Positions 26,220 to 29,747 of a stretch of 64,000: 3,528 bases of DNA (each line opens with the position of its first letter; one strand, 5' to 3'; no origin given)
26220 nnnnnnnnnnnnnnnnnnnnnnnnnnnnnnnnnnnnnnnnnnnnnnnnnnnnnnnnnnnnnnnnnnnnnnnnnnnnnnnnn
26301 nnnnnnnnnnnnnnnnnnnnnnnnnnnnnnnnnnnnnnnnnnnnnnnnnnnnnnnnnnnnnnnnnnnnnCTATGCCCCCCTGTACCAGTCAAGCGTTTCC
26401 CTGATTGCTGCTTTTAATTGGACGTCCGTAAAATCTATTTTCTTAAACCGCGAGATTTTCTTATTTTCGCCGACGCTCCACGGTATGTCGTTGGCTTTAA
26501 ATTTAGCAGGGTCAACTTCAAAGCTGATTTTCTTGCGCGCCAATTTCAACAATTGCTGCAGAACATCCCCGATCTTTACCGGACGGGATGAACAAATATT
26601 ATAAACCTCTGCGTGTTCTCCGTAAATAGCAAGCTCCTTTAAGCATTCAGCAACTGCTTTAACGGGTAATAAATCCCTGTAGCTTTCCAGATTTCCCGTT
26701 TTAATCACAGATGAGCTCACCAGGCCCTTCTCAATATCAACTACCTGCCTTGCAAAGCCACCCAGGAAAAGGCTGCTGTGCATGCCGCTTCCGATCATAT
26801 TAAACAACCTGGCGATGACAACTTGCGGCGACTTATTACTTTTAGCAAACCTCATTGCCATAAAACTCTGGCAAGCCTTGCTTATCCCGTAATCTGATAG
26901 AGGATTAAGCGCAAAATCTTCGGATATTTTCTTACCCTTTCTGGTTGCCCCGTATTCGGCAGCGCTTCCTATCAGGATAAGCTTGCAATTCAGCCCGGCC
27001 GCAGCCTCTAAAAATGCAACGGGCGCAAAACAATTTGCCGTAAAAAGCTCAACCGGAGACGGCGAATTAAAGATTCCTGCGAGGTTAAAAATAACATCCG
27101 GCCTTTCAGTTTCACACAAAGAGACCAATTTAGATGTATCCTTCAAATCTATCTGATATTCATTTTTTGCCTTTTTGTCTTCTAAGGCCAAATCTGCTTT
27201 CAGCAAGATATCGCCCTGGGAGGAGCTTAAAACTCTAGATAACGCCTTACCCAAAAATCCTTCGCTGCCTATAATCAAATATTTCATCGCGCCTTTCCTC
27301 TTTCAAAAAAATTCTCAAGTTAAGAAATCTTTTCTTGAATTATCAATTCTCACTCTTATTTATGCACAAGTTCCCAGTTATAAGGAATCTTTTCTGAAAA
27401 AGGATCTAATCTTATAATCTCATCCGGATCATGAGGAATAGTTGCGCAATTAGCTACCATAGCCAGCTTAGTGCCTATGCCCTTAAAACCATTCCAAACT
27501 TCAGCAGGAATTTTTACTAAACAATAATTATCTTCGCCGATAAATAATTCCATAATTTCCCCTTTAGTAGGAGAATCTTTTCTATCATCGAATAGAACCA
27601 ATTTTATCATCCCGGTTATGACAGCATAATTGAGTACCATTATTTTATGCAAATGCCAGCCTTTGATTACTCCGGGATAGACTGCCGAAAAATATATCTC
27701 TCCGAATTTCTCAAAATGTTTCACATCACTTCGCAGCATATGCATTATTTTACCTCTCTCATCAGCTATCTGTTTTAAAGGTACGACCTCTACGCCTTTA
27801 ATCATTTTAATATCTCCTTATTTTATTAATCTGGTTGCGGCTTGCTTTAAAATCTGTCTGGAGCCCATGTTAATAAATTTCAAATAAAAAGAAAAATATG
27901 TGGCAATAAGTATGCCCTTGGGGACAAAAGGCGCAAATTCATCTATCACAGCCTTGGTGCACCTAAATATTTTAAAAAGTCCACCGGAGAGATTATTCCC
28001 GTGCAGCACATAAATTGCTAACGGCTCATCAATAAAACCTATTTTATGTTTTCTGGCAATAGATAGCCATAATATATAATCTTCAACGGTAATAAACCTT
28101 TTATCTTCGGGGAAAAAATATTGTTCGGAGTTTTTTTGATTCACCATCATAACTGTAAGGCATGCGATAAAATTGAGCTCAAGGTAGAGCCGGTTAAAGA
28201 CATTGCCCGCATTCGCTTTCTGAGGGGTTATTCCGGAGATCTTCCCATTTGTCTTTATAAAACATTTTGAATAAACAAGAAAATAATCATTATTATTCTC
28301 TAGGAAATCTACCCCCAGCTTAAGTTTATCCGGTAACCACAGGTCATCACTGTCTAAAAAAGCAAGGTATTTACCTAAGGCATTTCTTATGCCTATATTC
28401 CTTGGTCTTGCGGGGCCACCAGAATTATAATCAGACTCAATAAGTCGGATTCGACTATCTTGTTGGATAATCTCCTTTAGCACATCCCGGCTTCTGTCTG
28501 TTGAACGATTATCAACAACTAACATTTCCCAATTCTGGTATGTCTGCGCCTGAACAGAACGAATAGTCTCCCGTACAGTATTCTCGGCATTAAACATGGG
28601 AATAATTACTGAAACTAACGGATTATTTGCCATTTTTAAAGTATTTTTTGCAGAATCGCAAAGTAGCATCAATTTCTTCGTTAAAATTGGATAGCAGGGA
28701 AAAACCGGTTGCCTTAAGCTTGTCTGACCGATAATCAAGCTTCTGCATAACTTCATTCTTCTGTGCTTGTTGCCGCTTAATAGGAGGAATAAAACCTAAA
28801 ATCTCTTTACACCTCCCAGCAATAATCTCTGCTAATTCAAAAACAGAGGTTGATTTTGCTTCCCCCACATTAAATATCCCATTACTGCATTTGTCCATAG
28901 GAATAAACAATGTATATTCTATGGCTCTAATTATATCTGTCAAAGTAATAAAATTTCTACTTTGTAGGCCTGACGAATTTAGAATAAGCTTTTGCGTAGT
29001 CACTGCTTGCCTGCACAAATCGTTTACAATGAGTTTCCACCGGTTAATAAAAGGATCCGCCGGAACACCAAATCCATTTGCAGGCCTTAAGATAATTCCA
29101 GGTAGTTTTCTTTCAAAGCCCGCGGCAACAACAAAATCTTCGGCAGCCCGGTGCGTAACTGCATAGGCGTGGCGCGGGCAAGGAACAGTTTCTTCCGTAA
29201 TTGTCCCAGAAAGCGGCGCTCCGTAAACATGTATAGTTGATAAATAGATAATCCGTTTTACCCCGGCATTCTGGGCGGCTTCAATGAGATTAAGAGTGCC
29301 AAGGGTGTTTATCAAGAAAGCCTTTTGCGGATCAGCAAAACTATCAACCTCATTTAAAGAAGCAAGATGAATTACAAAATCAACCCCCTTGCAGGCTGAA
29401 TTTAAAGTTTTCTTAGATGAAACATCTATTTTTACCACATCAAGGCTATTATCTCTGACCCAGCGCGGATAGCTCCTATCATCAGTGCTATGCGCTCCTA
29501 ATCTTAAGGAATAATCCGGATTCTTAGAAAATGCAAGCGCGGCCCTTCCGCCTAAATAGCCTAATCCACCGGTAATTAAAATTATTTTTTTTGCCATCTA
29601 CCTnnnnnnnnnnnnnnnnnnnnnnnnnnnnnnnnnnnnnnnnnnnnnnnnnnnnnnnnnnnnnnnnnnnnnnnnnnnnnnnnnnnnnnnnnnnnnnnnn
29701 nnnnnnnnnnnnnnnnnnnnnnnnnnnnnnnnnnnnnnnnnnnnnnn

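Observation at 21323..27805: GDP-sugar module: Gmd and Gmm feeding a C-methyltransferase, aminotransferase and two cupin isomerases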

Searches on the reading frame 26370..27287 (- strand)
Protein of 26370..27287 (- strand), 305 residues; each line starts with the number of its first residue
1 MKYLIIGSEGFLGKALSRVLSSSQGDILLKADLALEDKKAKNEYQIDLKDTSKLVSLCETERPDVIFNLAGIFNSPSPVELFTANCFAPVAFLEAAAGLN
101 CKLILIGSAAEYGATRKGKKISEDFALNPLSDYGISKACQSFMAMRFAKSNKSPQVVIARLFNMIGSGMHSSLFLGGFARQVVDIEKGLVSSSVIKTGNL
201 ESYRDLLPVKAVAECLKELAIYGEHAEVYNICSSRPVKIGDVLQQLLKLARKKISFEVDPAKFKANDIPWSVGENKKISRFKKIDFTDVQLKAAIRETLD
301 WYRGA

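Call 3: search_protein_families(library=pfam, proteins=[window:26370-27287:-])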
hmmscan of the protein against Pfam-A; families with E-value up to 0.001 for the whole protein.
window:26370-27287:- (305 aa): 4 families
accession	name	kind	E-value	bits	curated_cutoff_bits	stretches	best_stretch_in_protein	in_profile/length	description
PF01370.27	Epimerase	-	5.8e-28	98.3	20.9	1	4-232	2-240/240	NAD dependent epimerase/dehydratase family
PF16363.11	GDP_Man_Dehyd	-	2.7e-23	83.4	27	1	4-262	1-297/332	GDP-mannose 4,6 dehydratase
PF04321.23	RmlD_sub_bind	-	1.1e-06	28.4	27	1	1-138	1-130/287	RmlD substrate binding domain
PF02719.21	Polysacc_synt_2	-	4.4e-05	23.3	20.2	1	46-253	61-250/293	Polysaccharide biosynthesis protein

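Call 4: search_protein_families(library=ncbifam, proteins=[window:26370-27287:-])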
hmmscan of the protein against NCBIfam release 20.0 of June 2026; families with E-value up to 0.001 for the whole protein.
window:26370-27287:- (305 aa): 8 families
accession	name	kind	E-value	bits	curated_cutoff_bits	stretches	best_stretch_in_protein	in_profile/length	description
TIGR01179.1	galE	equivalog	2.7e-19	69.2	262.3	1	3-302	2-325/332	UDP-glucose 4-epimerase GalE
TIGR01181.1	dTDP_gluc_dehyt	equivalog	2.4e-15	56.5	365.1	1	3-303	2-312/321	dTDP-glucose 4,6-dehydratase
TIGR04180.1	EDH_00030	hypoth_equivalog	2.9e-14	52.8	475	1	46-278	56-286/297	NAD-dependent 4,6-dehydratase LegB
TIGR02197.1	heptose_epim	equivalog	5.2e-14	52.1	274.6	1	4-278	2-290/316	ADP-glyceromanno-heptose 6-epimerase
NF043036.1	ErythonDh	equivalog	1.5e-08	34.2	325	1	1-147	1-163/321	D-erythronate dehydrogenase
TIGR02622.1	CDP_4_6_dhtase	equivalog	3.7e-08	32.9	278.45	1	34-216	49-234/352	CDP-glucose 4,6-dehydratase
TIGR01214.1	rmlD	equivalog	1.9e-06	27.2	224.05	1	3-141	2-132/285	dTDP-4-dehydrorhamnose reductase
TIGR01777.1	yfcH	hypoth_equivalog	0.00078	19.1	207.35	0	4-167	2-168/292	TIGR01777 family oxidoreductase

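Call 24: search_solved_structures(query=window:26370-27287:-, max_evalue=1e-10)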
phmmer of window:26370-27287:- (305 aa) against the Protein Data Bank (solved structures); distinct sequences matched with E-value up to 1e-10: 4.
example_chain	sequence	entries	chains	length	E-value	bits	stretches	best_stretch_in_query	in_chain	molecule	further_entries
2pk3_A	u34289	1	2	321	3.1e-39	138.7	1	1-280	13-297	GDP-6-deoxy-D-lyxo-4-hexulose reductase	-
6x3b_A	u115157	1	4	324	9.8e-20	74.7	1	45-265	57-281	GDP-6-deoxy-D-mannose reductase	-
4lw8_A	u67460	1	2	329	3e-15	60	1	45-280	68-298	Putative epimerase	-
7us5_A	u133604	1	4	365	8.1e-15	58.6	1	42-303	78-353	GDP-D-GLYCERO-D-MANNO-HEPTOSE 4,6-DEHYDRATASE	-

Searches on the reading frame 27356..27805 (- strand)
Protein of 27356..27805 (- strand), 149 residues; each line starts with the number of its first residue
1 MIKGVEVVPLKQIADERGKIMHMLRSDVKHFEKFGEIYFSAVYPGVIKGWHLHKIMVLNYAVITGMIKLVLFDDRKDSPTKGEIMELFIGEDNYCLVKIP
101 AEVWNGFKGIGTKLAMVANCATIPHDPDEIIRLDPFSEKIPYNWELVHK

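Call 3: search_protein_families(library=pfam, proteins=[window:27356-27805:-])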
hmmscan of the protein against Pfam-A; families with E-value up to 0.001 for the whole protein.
window:27356-27805:- (149 aa): 2 families
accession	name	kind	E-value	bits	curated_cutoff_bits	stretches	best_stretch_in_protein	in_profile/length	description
PF00908.23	dTDP_sugar_isom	-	7.2e-09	36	27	1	2-145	4-153/168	dTDP-4-dehydrorhamnose 3,5-epimerase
PF14667.12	Polysacc_synt_C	-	1.4e-05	25.6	28.7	1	14-102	2-80/111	Polysaccharide biosynthesis C-terminal domain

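Call 4: search_protein_families(library=ncbifam, proteins=[window:27356-27805:-])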
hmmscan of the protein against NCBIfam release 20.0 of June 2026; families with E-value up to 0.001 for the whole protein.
window:27356-27805:- (149 aa): 1 family
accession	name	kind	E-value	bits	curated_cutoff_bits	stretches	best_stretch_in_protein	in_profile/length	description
TIGR01221.1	rmlC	equivalog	0.00032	20.6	155.75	1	2-122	7-133/176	dTDP-4-dehydrorhamnose 3,5-epimerase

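Call 11: search_solved_structures(query=window:27356-27805:-, max_evalue=1)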
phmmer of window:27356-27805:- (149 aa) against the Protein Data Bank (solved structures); distinct sequences matched with E-value up to 1: 25.
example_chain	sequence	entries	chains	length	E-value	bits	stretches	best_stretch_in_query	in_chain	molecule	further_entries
3ejk_A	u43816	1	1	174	1.5e-34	122.3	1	2-145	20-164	dTDP Sugar Isomerase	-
2b9u_A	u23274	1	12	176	0.00059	23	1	4-115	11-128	hypothetical dTDP-4-dehydrorhamnose 3,5-epimerase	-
1wlt_A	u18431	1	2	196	0.0008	22.5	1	4-114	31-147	176aa long hypothetical dTDP-4-dehydrorhamnose 3,5-epimerase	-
7ani_A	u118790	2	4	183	0.0023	21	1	2-107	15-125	Thymidine diphospho-4-keto-rhamnose 3,5-epimerase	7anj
8dcl_A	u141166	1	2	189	0.0025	20.9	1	2-107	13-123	GDP-D-glycero-4-keto-D-lyxo-heptose-3-epimerase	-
5buv_A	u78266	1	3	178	0.0026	20.8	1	8-139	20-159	Putative epimerase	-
8dak_A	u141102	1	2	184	0.0035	20.4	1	2-108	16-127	GDP-D-glycero-4-keto-d-lyxo-heptose-3-epimerase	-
6ndr_A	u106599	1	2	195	0.04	17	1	31-144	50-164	dTDP-4-dehydrorhamnose 3,5-epimerase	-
23eg_A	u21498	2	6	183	0.064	16.3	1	8-126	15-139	dTDP-4-dehydrorhamnose 3,5-epimerase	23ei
9uyw_A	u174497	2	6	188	0.069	16.2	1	8-126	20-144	dTDP-4-dehydrorhamnose 3,5-epimerase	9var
1ep0_A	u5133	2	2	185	0.076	16.1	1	8-126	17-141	DTDP-6-DEOXY-D-XYLO-4-HEXULOSE 3,5-EPIMERASE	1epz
23ef_A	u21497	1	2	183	0.081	16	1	8-126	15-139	dTDP-4-dehydrorhamnose 3,5-epimerase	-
9j9s_A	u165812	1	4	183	0.091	15.8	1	8-126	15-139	dTDP-4-dehydrorhamnose 3,5-epimerase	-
5tpu_A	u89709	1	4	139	0.11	15.5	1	1-76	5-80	Putative uncharacterized protein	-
9j9q_A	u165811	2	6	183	0.13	15.4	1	9-126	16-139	dTDP-4-dehydrorhamnose 3,5-epimerase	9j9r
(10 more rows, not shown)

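Call 50: search_solved_structures(query=window:27356-27805:-, max_evalue=0.01, show_alignments=5)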
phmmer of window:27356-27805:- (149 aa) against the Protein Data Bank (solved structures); distinct sequences matched with E-value up to 0.01: 7.
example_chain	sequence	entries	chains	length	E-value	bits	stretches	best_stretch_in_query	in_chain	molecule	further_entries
3ejk_A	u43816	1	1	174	1.5e-34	122.3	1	2-145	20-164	dTDP Sugar Isomerase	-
2b9u_A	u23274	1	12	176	0.00059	23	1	4-115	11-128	hypothetical dTDP-4-dehydrorhamnose 3,5-epimerase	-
1wlt_A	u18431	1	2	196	0.0008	22.5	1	4-114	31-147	176aa long hypothetical dTDP-4-dehydrorhamnose 3,5-epimerase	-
7ani_A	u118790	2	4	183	0.0023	21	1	2-107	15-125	Thymidine diphospho-4-keto-rhamnose 3,5-epimerase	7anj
8dcl_A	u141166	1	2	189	0.0025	20.9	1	2-107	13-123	GDP-D-glycero-4-keto-D-lyxo-heptose-3-epimerase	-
5buv_A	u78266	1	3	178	0.0026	20.8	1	8-139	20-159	Putative epimerase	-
8dak_A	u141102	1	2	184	0.0035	20.4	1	2-108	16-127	GDP-D-glycero-4-keto-d-lyxo-heptose-3-epimerase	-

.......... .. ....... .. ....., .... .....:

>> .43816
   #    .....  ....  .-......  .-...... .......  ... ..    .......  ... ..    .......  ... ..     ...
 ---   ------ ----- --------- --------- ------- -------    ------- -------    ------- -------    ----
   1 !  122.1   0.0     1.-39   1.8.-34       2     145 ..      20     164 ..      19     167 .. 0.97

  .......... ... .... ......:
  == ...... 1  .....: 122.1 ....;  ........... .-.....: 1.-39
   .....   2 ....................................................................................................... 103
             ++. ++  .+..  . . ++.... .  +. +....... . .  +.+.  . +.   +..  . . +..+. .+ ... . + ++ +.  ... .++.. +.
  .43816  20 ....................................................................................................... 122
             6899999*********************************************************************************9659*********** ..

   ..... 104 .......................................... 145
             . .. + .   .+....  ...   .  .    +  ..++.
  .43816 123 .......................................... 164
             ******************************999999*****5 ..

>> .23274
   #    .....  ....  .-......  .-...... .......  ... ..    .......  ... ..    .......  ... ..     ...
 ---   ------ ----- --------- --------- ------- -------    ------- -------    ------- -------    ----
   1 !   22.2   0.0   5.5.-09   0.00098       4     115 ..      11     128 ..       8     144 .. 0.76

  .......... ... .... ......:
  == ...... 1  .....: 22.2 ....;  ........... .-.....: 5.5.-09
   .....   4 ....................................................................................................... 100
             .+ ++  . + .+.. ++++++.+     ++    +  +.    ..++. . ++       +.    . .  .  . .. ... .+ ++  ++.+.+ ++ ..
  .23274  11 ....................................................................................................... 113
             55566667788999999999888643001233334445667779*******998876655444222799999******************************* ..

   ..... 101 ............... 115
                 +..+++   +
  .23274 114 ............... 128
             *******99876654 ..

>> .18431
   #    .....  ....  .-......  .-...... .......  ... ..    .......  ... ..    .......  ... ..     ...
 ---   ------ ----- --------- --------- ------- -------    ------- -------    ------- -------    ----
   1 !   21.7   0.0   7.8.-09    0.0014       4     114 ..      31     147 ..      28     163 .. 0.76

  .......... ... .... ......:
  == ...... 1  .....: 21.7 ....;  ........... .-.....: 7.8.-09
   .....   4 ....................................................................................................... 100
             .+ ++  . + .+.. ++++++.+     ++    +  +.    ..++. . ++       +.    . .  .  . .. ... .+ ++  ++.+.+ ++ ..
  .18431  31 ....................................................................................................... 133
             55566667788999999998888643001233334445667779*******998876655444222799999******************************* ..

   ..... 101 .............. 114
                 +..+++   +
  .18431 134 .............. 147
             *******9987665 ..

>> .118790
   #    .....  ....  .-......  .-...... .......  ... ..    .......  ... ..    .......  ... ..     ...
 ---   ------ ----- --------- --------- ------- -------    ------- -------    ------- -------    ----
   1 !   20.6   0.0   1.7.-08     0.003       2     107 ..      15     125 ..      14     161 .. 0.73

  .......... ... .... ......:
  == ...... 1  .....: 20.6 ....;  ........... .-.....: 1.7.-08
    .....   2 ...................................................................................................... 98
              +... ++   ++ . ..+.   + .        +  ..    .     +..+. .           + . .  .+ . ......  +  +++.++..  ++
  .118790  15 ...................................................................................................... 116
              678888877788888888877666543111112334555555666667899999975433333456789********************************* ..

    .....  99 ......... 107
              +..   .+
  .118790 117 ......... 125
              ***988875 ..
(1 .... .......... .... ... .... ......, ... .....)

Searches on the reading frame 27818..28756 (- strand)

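Call 3: search_protein_families(library=pfam, proteins=[window:27818-28756:-])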
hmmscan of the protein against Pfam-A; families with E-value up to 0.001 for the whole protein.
window:27818-28756:- (312 aa): 3 families
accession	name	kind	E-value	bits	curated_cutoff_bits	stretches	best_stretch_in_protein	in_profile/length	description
PF00535.33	Glycos_transf_2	-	2.6e-36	125.5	23.3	1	49-170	1-123/168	Glycosyl transferase family 2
PF10111.15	Glyco_tranf_2_2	-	1.9e-17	64.1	27.3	1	49-148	1-102/276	Glycosyltransferase like family 2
PF13641.12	Glyco_tranf_2_3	-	9.7e-12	45.8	27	1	48-235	3-196/230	Glycosyltransferase like family 2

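Call 4: search_protein_families(library=ncbifam, proteins=[window:27818-28756:-])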
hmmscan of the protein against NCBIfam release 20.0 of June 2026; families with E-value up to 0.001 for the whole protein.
window:27818-28756:- (312 aa): 25 families
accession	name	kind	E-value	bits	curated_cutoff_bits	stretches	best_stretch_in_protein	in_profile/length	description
NF047683.1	TeichurnBiosyTuaG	equivalog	4.5e-44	151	400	1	43-269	3-223/252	teichuronic acid biosynthesis protein TuaG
NF053739.1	GlytfEpsEBac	equivalog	2.7e-24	85.6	450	1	46-241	1-193/265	glycosyltransferase EpsE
NF050050.1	ProtGlycPglI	equivalog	9e-23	81.1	500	1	46-175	2-129/306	GalNAc(5)-diNAcBac-PP-undecaprenol beta-1,3-glucosyltransferase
NF007482.0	PRK10073.1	equivalog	1.6e-22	79.9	423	1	42-149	2-107/334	glycosyltransferase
NF007453.0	PRK10018.1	equivalog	1.5e-18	67.5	382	1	42-168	2-127/280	colanic acid biosynthesis glycosyltransferase WcaA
TIGR03937.1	PgaC_IcaA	equivalog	1.5e-18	66.9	422.3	1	36-163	35-161/407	poly-beta-1,6-N-acetyl-D-glucosamine synthase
TIGR04017.1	WcaA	equivalog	2.3e-18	66.8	495.75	1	43-169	2-127/279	colanic acid biosynthesis glycosyltransferase WcaA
TIGR03111.1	glyc2_xrt_Gpos1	hypoth_equivalog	4.4e-16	58.7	363.95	1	32-157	35-161/439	TIGR03111 family XrtG-associated glycosyltransferase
NF038302.1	EPS_HpsE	equivalog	4.9e-13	48.7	300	1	48-154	3-113/307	hormogonium polysaccharide biosynthesis glycosyltransferase HpsE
NF038299.1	EPS_HpsN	equivalog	6.1e-13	48.4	425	1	46-150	1-104/317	hormogonium polysaccharide biosynthesis glycosyltransferase HpsN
NF041875.1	EPS_EpsD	equivalog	1.4e-12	47.7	370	1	48-145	1-97/325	exopolysaccharide biosynthesis glycosyltransferase EpsD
TIGR04283.1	glyco_like_mftF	equivalog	3.2e-12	46.5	182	1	48-146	1-90/221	TIGR04283 family arsenosugar biosynthesis glycosyltransferase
TIGR03965.1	mycofact_glyco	equivalog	3.8e-11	42.5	280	1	44-138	72-165/467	mycofactocin biosynthesis glycosyltransferase MftF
NF045692.1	OglycostaseCruG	equivalog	1.3e-10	40.7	600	1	47-109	42-104/386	2'-O-glycosyltransferase CruG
TIGR04242.1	nodulat_NodC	equivalog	3.9e-08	32.7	550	1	35-143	37-147/395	chitooligosaccharide synthase NodC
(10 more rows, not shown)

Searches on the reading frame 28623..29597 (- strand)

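Call 7: search_protein_families(library=pfam, proteins=[window:28623-29597:-], max_evalue=0.00001)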
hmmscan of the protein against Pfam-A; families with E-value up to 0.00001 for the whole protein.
window:28623-29597:- (324 aa): 8 families
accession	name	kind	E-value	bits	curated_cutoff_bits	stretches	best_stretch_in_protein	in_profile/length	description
PF01370.27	Epimerase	-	4.9e-33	115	20.9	1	6-245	1-240/240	NAD dependent epimerase/dehydratase family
PF01073.25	3Beta_HSD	-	1.7e-21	76.9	22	1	7-181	1-187/280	3-beta hydroxysteroid dehydrogenase/isomerase family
PF16363.11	GDP_Man_Dehyd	-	9.9e-21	75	27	1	7-264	1-267/332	GDP-mannose 4,6 dehydratase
PF13460.12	NAD_binding_10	-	1.2e-12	48.6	27.2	1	12-172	3-143/184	NAD(P)H-binding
PF04321.23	RmlD_sub_bind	-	1.4e-12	47.7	27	1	6-309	3-278/287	RmlD substrate binding domain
PF07993.18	NAD_binding_4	-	5.6e-09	36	20.1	1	62-188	79-220/258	Male sterility protein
PF02719.21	Polysacc_synt_2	-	7.6e-09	35.6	20.2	1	54-121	58-128/293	Polysaccharide biosynthesis protein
PF05368.20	NmrA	-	1.1e-07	32.2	27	1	3-120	2-106/298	NmrA-like family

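Call 30: search_protein_families(library=ncbifam, proteins=[window:28623-29597:-], max_evalue=1e-20)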
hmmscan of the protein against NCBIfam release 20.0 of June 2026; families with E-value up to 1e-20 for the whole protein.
window:28623-29597:- (324 aa): 2 families
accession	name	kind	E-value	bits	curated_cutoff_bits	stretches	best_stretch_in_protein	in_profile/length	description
TIGR01179.1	galE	equivalog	2.2e-23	82.6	262.3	1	6-259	2-271/332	UDP-glucose 4-epimerase GalE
TIGR04180.1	EDH_00030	hypoth_equivalog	1.2e-21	77.1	475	1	50-286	49-279/297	NAD-dependent 4,6-dehydratase LegB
